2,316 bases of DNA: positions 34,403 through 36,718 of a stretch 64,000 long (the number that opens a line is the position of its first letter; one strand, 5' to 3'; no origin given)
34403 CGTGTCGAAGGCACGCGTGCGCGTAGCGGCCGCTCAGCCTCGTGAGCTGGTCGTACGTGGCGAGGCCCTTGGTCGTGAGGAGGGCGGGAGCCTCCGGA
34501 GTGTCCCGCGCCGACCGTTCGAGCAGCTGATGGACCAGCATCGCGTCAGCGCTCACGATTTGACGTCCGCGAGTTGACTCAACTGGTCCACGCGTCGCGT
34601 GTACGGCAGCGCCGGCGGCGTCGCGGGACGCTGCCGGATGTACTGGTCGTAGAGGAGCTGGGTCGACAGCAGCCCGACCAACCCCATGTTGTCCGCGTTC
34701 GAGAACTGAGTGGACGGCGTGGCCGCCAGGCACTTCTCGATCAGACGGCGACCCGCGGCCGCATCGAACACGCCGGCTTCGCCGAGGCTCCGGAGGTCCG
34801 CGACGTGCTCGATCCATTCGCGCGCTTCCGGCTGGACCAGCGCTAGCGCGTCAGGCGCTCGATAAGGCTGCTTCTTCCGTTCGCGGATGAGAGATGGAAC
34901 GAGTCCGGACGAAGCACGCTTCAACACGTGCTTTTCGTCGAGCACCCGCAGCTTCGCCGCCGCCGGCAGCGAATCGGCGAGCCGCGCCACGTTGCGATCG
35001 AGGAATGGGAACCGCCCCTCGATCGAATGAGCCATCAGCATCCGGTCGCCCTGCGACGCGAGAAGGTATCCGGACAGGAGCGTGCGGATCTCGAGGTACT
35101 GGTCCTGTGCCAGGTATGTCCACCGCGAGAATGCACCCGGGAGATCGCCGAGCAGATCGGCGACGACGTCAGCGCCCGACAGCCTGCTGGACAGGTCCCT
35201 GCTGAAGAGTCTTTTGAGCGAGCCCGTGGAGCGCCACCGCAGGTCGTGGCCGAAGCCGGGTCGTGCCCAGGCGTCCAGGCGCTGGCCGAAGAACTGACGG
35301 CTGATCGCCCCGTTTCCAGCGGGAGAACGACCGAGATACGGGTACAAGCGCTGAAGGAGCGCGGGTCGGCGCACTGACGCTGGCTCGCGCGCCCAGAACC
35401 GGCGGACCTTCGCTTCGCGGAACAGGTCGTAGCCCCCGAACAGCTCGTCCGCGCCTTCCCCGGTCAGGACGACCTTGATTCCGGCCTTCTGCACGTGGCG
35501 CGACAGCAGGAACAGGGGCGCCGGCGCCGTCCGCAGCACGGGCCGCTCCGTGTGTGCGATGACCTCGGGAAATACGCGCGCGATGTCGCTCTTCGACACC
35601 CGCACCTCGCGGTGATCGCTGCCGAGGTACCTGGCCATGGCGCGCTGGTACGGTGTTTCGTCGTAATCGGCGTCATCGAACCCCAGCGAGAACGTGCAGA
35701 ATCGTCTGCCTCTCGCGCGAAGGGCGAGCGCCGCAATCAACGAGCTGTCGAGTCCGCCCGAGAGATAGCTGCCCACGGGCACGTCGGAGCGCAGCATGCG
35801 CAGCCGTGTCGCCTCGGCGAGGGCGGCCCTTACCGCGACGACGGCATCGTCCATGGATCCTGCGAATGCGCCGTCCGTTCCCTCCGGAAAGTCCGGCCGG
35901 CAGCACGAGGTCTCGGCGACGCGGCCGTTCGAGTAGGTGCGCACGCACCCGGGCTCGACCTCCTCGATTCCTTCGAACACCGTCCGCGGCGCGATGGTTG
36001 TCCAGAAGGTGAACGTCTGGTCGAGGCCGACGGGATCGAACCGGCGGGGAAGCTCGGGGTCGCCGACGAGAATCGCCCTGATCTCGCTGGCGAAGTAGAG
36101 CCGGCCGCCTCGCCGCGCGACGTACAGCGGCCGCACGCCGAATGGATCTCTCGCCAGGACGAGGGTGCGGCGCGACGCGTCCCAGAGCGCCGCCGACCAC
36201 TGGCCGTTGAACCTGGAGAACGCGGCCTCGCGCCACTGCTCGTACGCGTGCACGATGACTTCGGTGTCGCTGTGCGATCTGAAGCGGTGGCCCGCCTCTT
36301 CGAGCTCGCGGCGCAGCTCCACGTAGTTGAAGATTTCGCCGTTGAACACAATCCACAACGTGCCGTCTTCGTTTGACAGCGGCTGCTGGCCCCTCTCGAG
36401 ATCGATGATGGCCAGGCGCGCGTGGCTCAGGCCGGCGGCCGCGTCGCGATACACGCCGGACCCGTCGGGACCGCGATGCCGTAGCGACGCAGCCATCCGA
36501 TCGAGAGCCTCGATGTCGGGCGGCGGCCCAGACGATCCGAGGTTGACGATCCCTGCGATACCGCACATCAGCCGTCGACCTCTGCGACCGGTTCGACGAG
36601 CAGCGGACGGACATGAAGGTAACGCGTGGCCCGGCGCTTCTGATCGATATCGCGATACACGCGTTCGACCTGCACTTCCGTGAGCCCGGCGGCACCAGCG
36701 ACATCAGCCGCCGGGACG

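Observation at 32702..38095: Self-contained ACP-dependent double-amidotransferase operon (LbH - NadE-like - AsnB - adenylase - ACP)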

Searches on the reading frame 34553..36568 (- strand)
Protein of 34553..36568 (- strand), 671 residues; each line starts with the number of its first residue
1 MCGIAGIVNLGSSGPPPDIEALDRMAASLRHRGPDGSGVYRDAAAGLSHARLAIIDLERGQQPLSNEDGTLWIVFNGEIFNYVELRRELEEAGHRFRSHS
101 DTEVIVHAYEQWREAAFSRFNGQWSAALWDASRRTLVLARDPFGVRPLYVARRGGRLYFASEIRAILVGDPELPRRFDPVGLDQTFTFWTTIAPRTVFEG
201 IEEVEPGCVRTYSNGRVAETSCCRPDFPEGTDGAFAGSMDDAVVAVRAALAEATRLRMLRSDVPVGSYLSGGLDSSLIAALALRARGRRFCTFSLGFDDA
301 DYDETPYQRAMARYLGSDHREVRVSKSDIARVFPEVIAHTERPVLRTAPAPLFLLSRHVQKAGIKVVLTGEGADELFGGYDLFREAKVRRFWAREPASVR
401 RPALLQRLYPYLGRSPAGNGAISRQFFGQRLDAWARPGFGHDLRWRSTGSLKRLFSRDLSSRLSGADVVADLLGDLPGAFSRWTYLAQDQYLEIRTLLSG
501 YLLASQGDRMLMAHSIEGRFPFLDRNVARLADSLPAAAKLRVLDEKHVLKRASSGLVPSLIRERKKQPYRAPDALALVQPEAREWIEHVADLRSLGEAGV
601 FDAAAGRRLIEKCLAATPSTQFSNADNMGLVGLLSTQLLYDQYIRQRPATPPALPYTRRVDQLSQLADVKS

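Call 4: search_protein_families(library=pfam, proteins=[window:34553-36568:-], max_evalue=0.01)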
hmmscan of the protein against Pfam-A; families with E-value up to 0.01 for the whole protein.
window:34553-36568:- (671 aa): 3 families
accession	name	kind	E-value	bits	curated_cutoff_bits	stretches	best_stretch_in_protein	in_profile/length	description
PF00733.27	Asn_synthase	-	1.3e-88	298.5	21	1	246-619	2-337/354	Asparagine synthase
PF13537.11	GATase_7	-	1.8e-46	157.6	25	1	49-167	1-122/123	Glutamine amidotransferase domain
PF13522.11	GATase_6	-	3.7e-42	143.9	27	1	34-162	1-130/130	Glutamine amidotransferase domain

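Call 5: search_protein_families(library=ncbifam, proteins=[window:34553-36568:-], max_evalue=0.01)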
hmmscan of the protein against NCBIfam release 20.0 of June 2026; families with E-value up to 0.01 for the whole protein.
window:34553-36568:- (671 aa): 10 families
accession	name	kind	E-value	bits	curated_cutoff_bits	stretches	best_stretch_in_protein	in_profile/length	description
TIGR01536.1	asn_synth_AEB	equivalog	2.4e-152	508.6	267.1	1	2-569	1-517/517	asparagine synthase (glutamine-hydrolyzing)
TIGR03108.1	eps_aminotran_1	hypoth_equivalog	3e-117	392.9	816.9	1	1-615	1-606/628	XrtA/PEP-CTERM system amidotransferase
TIGR03104.1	trio_amidotrans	equivalog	1.6e-106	356.9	570.1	2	1-384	1-384/589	N-acetylglutaminylglutamine amidotransferase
NF006949.0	PRK09431.1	equivalog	2.6e-93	313.5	499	3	1-167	1-166/554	asparagine synthase B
NF033535.1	lass_lactam_cya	exception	1.2e-58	199.3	525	2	1-393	1-393/668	lasso peptide isopeptide bond-forming cyclase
NF033561.1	macrolact_Ik_Al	subfamily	1.1e-17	63.8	300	1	111-379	70-333/561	albusnodin/ikarugamycin family macrolactam cyclase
TIGR01134.1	purF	equivalog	5e-15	55.8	350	1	59-169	82-202/432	amidophosphoribosyltransferase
NF001484.0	PRK00331.1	subfamily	5e-12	45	381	1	46-167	68-199/601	isomerizing glutamine--fructose-6-phosphate transaminase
TIGR01135.1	glmS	equivalog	1.9e-11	43.2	418.05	1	61-167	84-198/607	glutamine--fructose-6-phosphate transaminase (isomerizing)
NF002048.0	PRK00876.1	subfamily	0.0032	16.3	313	1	241-325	18-101/330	NAD(+) synthase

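Call 39: search_protein_families(library=padloc, proteins=[window:34553-36568:-], max_evalue=0.001)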
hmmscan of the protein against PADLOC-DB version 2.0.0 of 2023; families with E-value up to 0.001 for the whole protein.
window:34553-36568:- (671 aa): 0 families

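Call 53: search_solved_structures(query=window:34553-36568:-, max_evalue=0.00001, show_alignments=3)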
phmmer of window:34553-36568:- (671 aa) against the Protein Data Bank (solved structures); distinct sequences matched with E-value up to 0.00001: 9.
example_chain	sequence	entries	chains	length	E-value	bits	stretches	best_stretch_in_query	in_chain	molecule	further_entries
7ylz_A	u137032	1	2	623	2.6e-58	201.5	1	1-393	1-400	hydroxyamidotransferase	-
1ct9_A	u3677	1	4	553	1.9e-46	162.2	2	25-167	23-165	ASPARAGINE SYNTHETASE B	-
6gq3_A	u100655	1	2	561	5.8e-33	117.7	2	19-166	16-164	Asparagine synthetase [glutamine-hydrolyzing]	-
8sue_A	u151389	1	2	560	7.9e-33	117.2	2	23-166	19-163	Asparagine synthetase [glutamine-hydrolyzing]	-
9b6c_A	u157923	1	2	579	1.2e-31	113.3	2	252-388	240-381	Asparagine synthetase [glutamine-hydrolyzing]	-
6lbp_A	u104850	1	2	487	8.8e-10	41.1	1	67-166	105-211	Amidophosphoribosyltransferase 2, chloroplastic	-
1ao0_A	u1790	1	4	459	4.8e-07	32.1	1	65-168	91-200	GLUTAMINE PHOSPHORIBOSYLPYROPHOSPHATE AMIDOTRANSFERASE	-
1gph_1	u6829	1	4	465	4.9e-07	32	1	65-168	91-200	GLUTAMINE PHOSPHORIBOSYL-PYROPHOSPHATE AMIDOTRANSFERASE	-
1q15_A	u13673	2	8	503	1.2e-06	30.8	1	264-380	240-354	CarA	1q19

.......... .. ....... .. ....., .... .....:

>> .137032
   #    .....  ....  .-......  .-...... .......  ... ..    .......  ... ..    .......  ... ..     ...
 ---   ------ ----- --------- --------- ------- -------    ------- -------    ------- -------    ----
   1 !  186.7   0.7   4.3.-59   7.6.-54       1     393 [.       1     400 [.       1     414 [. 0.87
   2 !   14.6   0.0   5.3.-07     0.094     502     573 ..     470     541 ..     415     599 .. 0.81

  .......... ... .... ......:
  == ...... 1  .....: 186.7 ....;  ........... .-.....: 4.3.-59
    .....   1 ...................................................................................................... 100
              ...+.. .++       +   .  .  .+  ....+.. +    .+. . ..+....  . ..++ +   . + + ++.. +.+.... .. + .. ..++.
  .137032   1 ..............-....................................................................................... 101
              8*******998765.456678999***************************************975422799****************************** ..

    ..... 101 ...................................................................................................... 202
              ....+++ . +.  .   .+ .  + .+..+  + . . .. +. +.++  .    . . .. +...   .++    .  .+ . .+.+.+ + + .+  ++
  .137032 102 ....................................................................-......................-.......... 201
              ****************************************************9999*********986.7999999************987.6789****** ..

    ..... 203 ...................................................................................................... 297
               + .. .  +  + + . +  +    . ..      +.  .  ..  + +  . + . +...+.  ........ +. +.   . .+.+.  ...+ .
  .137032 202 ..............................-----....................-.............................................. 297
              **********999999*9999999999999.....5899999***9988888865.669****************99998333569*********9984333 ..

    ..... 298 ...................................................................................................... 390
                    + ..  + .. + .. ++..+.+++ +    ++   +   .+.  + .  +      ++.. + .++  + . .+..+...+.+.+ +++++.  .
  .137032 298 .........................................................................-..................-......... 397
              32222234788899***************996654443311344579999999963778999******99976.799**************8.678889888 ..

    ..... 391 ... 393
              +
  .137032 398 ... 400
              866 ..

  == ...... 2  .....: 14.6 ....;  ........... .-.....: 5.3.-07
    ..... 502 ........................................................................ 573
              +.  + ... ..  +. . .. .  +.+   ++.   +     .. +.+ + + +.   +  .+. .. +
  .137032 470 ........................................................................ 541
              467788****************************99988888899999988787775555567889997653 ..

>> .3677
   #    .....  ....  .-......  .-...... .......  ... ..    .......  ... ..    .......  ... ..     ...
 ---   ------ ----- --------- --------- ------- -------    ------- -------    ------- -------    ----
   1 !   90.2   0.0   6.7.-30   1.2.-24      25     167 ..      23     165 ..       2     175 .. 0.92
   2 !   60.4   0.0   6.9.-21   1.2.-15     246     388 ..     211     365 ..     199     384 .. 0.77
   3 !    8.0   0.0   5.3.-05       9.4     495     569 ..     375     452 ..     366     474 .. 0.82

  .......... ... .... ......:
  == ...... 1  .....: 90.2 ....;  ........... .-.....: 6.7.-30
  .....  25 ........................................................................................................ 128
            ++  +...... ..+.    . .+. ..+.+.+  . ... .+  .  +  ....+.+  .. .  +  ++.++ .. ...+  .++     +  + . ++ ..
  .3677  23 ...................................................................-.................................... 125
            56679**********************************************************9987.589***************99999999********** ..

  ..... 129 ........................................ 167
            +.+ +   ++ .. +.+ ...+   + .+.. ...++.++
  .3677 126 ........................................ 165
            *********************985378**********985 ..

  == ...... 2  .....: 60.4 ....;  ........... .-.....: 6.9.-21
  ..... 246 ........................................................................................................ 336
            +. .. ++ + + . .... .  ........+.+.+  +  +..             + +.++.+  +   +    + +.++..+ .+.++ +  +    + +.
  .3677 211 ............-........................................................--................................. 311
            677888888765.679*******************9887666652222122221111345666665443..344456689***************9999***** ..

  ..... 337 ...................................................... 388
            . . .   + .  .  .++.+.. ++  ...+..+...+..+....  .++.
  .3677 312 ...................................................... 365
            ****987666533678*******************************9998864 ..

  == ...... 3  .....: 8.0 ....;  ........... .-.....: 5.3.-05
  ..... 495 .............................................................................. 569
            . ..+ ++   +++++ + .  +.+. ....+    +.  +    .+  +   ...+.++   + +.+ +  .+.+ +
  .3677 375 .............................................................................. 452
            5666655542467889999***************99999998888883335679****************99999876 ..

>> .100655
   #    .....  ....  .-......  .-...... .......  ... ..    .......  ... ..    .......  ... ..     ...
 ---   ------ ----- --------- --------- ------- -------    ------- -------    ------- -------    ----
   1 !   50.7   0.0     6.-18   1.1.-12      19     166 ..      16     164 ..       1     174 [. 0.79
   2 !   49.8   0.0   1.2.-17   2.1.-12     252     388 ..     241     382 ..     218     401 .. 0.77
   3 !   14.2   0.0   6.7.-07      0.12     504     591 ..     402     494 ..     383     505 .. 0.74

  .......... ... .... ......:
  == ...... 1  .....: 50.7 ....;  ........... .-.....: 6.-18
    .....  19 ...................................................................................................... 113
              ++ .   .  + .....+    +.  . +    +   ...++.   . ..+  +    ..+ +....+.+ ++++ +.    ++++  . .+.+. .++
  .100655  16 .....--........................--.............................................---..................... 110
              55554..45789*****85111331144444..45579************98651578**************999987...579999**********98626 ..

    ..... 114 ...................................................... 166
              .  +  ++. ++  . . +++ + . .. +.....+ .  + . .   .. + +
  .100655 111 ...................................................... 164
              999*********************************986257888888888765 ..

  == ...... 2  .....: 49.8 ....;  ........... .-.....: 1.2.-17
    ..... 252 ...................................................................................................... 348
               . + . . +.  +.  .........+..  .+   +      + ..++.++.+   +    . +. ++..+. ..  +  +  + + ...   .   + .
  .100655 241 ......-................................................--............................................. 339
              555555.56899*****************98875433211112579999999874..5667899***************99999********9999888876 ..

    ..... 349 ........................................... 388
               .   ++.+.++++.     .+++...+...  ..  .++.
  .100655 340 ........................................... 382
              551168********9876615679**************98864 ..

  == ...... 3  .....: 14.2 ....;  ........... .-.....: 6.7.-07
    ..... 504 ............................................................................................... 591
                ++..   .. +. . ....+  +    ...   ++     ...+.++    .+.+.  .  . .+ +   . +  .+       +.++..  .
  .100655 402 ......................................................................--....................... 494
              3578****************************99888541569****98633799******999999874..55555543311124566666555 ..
